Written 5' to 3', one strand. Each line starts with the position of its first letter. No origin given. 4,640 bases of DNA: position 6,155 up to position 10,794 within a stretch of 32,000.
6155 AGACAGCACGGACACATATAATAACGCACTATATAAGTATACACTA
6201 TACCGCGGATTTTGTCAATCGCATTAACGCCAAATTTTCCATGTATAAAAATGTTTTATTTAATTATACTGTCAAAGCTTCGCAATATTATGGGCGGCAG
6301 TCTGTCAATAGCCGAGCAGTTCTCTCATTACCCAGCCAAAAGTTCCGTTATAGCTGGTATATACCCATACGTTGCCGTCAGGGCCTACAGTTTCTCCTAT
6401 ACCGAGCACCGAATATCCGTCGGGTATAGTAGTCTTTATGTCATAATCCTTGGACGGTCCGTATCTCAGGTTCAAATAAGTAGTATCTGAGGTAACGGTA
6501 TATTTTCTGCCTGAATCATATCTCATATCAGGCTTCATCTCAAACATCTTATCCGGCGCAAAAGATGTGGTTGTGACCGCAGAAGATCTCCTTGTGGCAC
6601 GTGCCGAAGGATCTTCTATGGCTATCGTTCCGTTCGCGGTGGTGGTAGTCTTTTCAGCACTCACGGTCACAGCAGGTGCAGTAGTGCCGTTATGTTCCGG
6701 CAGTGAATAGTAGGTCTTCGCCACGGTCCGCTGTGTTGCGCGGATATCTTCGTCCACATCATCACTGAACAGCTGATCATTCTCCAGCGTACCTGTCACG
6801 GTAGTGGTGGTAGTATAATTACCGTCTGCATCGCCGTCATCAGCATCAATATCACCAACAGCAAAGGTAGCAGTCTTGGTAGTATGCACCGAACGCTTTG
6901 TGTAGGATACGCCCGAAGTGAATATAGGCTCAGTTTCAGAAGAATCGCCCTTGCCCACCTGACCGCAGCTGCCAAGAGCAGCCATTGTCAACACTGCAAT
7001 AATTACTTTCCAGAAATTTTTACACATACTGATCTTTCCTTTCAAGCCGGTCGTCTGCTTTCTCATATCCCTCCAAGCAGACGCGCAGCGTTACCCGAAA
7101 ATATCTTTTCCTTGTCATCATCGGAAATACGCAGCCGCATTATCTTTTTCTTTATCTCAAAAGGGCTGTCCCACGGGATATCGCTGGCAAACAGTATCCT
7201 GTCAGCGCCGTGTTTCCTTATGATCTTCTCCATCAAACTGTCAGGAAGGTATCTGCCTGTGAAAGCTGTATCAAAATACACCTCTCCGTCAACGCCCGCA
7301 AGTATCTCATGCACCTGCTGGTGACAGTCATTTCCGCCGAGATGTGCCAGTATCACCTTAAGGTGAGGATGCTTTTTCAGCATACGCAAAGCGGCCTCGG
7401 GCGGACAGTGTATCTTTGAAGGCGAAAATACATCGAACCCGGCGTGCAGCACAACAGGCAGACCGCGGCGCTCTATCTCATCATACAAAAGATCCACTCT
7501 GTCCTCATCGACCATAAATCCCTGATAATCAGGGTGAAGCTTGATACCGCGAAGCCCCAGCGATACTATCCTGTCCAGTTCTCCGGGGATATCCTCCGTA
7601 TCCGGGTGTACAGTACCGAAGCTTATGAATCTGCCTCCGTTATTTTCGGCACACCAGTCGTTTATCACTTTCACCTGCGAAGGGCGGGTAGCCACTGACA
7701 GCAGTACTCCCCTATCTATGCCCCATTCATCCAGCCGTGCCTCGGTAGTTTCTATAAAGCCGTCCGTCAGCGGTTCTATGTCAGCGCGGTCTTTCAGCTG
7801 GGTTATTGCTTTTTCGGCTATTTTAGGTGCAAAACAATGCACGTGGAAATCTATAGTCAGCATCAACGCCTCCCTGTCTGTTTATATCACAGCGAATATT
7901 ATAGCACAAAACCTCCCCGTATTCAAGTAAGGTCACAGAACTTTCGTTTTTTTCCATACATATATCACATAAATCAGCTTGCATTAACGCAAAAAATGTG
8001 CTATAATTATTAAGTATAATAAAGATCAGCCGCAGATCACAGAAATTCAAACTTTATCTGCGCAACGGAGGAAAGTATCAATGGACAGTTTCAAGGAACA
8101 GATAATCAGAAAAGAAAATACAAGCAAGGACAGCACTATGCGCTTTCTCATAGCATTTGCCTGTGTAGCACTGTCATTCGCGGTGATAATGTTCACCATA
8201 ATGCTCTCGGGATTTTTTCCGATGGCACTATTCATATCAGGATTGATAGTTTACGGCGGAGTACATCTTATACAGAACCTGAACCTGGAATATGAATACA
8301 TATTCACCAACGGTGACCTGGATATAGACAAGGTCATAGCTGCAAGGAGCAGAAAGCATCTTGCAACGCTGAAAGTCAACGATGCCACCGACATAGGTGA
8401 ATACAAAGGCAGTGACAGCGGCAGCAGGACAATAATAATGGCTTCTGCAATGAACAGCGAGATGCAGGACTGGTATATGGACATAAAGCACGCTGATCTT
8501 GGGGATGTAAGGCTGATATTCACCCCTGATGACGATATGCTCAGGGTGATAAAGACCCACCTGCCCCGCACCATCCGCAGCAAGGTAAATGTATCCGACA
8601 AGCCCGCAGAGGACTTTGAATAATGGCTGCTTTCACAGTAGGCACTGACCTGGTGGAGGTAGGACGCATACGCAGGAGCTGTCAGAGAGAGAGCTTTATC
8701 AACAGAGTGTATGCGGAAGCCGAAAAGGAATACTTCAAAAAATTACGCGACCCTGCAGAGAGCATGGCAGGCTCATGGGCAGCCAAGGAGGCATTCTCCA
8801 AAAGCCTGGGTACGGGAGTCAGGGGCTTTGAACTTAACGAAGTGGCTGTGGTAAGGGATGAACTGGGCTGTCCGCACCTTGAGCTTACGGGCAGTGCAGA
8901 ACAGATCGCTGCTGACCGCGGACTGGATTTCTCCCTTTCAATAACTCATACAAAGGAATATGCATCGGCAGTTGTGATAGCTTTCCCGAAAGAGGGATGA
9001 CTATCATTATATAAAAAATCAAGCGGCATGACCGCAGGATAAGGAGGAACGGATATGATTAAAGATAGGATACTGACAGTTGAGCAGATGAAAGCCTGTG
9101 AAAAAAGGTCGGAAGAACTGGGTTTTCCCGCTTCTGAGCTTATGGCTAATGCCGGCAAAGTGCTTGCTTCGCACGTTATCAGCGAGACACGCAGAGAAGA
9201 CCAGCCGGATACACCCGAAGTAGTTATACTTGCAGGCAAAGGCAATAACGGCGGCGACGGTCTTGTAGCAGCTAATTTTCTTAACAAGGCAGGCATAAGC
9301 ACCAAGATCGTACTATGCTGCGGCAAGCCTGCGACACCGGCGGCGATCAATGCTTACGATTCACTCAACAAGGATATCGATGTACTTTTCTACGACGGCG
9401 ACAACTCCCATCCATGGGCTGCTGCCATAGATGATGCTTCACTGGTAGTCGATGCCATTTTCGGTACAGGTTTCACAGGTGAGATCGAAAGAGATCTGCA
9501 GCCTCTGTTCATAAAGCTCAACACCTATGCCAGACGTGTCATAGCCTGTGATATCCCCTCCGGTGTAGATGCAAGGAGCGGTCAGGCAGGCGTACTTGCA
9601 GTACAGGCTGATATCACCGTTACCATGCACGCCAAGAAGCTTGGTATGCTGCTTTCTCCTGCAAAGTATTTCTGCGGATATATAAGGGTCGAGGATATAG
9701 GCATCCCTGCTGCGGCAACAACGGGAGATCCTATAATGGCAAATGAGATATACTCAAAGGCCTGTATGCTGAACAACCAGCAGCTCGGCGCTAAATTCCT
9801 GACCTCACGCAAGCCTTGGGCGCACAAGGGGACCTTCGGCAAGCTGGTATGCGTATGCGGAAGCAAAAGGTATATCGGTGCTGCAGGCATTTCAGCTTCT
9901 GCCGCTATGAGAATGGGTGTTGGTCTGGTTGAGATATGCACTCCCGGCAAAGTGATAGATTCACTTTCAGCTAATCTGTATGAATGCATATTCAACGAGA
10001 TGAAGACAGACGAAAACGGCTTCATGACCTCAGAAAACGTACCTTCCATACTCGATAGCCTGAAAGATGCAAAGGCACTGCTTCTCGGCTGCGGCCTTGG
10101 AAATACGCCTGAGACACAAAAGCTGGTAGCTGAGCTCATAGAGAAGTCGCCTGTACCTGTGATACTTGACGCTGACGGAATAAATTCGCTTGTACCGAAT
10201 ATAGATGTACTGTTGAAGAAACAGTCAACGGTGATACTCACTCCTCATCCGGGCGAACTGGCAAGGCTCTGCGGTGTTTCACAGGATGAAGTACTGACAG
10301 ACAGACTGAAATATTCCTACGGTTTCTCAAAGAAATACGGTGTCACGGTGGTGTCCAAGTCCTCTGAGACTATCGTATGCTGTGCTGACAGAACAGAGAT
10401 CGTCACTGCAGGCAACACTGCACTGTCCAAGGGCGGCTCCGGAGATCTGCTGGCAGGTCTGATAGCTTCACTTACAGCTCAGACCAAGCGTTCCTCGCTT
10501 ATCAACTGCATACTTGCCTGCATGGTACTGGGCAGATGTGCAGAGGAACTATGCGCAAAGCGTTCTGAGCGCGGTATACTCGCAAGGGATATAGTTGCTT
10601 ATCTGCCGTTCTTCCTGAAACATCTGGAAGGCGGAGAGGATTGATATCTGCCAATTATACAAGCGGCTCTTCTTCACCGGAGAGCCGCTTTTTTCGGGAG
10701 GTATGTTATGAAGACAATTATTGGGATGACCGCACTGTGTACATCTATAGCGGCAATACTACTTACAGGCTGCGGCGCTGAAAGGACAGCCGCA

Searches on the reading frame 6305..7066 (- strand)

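Call 13: search_protein_families(library=pfam, proteins=[window:6305-7066:-], max_evalue=0.001)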
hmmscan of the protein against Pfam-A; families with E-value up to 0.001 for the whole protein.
window:6305-7066:- (253 aa): 1 family
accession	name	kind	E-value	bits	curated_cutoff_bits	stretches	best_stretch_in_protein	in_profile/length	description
PF08239.17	SH3_3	-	7.9e-06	26.4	27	1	197-246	2-48/54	Bacterial SH3 domain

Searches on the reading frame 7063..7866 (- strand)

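Call 13: search_protein_families(library=pfam, proteins=[window:7063-7866:-], max_evalue=0.001)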
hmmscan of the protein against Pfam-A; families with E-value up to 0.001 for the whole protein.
window:7063-7866:- (267 aa): 1 family
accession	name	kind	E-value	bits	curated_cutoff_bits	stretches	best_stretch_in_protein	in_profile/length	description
PF04909.20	Amidohydro_2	-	6.1e-32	112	26.4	1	5-265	1-288/289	Amidohydrolase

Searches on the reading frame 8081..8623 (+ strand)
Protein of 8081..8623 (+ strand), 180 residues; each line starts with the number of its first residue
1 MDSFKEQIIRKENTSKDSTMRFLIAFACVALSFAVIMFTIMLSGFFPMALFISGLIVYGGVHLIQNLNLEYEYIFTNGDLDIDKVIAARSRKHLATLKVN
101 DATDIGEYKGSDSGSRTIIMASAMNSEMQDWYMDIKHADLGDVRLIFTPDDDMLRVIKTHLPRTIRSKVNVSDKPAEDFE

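Call 13: search_protein_families(library=pfam, proteins=[window:8081-8623:+], max_evalue=0.001)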
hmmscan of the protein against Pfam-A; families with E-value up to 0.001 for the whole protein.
window:8081-8623:+ (180 aa): 1 family
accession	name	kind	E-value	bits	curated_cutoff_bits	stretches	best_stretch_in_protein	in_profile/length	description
PF19601.4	DUF6106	-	5.1e-07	30.2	25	1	3-98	7-96/173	Family of unknown function (DUF6106)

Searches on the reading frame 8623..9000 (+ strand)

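Call 13: search_protein_families(library=pfam, proteins=[window:8623-9000:+], max_evalue=0.001)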
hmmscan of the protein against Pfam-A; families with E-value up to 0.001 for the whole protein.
window:8623-9000:+ (125 aa): 1 family
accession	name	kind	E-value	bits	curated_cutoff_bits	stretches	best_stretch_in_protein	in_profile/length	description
PF01648.25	ACPS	-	2.5e-14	53.7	25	1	6-100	2-100/111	4'-phosphopantetheinyl transferase superfamily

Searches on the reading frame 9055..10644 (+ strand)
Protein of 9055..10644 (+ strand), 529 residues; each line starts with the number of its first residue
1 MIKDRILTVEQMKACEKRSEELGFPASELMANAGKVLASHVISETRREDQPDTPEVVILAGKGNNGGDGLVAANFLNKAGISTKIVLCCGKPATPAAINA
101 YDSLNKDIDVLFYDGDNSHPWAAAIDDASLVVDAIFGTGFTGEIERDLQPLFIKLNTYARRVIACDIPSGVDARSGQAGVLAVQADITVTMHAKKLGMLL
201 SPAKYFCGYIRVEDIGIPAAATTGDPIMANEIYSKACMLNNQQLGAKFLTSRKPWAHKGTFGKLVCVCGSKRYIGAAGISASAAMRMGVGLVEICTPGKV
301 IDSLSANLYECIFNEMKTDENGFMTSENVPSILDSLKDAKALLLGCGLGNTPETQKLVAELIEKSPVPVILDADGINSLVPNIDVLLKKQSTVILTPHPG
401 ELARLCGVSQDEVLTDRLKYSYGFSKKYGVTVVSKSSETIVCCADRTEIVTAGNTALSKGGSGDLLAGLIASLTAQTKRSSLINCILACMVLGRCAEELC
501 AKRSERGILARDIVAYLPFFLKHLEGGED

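Call 13: search_protein_families(library=pfam, proteins=[window:9055-10644:+], max_evalue=0.001)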
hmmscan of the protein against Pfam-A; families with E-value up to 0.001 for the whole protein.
window:9055-10644:+ (529 aa): 2 families
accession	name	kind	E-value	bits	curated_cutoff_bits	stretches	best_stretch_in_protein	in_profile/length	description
PF01256.23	Carb_kinase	-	1.6e-49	169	27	1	265-518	2-241/242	NAD(P)H-hydrate dehydratase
PF03853.21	YjeF_N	-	1.6e-36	126.3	24.9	1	28-197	3-169/169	YjeF-related protein N-terminus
